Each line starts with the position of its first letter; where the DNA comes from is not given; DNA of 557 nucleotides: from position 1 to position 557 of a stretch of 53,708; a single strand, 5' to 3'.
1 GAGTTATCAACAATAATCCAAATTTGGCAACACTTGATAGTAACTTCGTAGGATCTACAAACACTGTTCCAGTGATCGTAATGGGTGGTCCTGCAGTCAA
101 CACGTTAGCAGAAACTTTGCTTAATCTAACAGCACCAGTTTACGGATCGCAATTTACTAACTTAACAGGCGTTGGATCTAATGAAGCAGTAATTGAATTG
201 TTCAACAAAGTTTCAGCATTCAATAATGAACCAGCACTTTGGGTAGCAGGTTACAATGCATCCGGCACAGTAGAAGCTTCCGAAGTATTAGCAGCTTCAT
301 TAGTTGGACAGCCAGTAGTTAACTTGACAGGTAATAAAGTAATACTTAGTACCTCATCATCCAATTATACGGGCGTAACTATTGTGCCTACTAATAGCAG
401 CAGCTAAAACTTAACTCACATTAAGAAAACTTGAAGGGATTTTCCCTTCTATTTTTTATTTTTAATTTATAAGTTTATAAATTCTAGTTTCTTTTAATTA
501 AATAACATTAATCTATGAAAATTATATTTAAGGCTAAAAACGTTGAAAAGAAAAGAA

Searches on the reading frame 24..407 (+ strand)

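Call 37: search_protein_families(library=pfam, proteins=[window:24-407:+], max_evalue=0.001)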
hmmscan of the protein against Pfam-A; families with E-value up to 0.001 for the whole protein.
window:24-407:+ (127 aa): 1 family
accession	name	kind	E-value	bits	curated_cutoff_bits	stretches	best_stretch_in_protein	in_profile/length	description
PF05124.17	S_layer_C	-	0.00027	21.1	23.9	1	2-91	97-175/177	S-layer like family, outer domain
